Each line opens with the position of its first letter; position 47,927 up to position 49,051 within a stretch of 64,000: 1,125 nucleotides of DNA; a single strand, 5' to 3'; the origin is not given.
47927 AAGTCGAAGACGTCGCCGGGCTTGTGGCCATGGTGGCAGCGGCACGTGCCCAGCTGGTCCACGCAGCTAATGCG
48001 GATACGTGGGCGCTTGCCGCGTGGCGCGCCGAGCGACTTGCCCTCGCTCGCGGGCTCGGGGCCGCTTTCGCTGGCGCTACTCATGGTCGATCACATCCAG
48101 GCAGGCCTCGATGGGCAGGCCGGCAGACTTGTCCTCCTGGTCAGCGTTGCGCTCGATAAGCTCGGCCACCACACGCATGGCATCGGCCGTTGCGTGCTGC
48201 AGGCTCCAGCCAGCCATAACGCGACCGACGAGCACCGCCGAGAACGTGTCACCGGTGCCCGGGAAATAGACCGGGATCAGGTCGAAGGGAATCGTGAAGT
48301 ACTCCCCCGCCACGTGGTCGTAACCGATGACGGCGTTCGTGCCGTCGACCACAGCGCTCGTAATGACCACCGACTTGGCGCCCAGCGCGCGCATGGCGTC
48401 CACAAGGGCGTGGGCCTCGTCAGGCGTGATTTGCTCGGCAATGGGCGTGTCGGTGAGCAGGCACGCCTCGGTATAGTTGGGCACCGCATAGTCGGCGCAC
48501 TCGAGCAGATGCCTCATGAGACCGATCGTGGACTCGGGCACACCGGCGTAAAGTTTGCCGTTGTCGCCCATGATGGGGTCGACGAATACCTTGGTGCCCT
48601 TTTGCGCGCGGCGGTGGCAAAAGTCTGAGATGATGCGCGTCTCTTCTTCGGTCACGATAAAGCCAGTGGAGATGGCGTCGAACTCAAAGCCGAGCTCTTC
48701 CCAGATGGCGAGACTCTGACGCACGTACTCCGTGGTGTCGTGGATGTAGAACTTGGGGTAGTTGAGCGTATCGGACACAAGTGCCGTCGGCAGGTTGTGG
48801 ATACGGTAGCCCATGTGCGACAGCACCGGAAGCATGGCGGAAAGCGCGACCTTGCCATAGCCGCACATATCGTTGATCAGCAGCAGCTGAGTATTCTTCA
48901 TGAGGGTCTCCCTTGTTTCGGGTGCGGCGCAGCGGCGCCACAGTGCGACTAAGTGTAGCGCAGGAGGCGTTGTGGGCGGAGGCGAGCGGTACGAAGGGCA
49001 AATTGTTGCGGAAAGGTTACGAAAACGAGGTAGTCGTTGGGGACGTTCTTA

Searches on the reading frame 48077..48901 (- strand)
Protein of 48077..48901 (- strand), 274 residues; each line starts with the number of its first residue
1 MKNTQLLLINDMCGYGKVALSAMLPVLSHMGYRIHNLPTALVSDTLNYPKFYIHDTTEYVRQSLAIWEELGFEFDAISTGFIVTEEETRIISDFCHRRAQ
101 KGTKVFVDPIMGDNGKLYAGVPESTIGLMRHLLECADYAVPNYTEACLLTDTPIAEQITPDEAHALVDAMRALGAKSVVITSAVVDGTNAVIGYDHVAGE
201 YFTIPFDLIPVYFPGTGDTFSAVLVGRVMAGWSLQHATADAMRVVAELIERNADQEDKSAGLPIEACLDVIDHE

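Call 64: find_encoding_contigs(protein=window:48077-48901:-, flank=4000, max_places=10)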
Protein window:48077-48901:- (274 aa): 24 contigs read that carry it; 10 places shown.
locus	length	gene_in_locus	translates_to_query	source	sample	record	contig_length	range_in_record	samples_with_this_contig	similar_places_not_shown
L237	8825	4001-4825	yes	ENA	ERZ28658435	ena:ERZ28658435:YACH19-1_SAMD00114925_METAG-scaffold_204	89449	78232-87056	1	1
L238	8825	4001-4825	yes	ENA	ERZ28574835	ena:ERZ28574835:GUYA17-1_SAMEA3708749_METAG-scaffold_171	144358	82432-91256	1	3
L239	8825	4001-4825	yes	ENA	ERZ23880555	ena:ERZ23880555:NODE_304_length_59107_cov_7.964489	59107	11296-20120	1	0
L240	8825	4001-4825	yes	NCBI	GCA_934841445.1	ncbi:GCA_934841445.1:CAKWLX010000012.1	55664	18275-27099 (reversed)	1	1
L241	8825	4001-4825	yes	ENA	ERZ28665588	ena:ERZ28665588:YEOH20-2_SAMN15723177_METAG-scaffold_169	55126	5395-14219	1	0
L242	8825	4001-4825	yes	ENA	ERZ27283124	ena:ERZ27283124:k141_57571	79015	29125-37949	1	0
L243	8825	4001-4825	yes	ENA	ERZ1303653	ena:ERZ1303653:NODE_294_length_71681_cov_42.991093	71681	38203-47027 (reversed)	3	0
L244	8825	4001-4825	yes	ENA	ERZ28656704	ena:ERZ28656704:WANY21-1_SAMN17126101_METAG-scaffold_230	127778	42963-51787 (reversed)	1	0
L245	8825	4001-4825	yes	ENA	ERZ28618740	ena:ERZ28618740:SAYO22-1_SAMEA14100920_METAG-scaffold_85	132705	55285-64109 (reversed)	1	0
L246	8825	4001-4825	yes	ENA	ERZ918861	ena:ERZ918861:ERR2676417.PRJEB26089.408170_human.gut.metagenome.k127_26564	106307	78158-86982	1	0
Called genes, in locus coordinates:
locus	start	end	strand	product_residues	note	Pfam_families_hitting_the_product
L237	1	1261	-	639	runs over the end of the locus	PF00664:ABC_membrane, PF00005:ABC_tran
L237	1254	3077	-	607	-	PF00664:ABC_membrane, PF00005:ABC_tran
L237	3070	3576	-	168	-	PF01047:MarR, PF12802:MarR_2 (weak), PF13463:HTH_27 (weak), PF22381:Staph_reg_Sar_Rot (weak)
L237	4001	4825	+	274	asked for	PF08543:Phos_pyr_kin, PF00294:PfkB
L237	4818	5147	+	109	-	-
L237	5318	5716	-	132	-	PF01451:LMWPc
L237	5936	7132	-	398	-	PF02920:Integrase_DNA, PF00589:Phage_integrase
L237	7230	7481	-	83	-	-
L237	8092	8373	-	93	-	-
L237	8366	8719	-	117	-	-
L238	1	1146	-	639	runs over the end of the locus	PF00664:ABC_membrane, PF00005:ABC_tran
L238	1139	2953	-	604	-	PF00664:ABC_membrane, PF00005:ABC_tran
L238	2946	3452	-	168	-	PF12802:MarR_2, PF01047:MarR, PF03551:PadR (faint), PF13463:HTH_27 (weak), PF22381:Staph_reg_Sar_Rot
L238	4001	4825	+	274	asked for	PF08543:Phos_pyr_kin, PF00294:PfkB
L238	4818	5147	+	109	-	-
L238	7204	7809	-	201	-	PF00910:RNA_helicase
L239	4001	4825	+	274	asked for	PF08543:Phos_pyr_kin, PF00294:PfkB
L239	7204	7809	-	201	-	PF00910:RNA_helicase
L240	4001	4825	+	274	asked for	PF08543:Phos_pyr_kin, PF00294:PfkB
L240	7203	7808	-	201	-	PF00910:RNA_helicase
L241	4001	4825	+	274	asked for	PF08543:Phos_pyr_kin, PF00294:PfkB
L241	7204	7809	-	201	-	PF00910:RNA_helicase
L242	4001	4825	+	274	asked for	PF08543:Phos_pyr_kin, PF00294:PfkB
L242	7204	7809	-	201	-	PF00910:RNA_helicase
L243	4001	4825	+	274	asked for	PF08543:Phos_pyr_kin, PF00294:PfkB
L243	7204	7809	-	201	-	PF00910:RNA_helicase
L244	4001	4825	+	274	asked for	PF08543:Phos_pyr_kin, PF00294:PfkB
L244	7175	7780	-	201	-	PF00910:RNA_helicase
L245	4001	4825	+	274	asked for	PF08543:Phos_pyr_kin, PF00294:PfkB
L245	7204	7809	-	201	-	PF00910:RNA_helicase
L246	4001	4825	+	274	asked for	PF08543:Phos_pyr_kin, PF00294:PfkB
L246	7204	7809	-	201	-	PF00910:RNA_helicase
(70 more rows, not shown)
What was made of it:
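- On Integrative mobilizable element (tyrosine integrase with Rel_PF01719-PF00910 relaxase): One locus (L237) has a different integrase element at the same gene (call 64).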
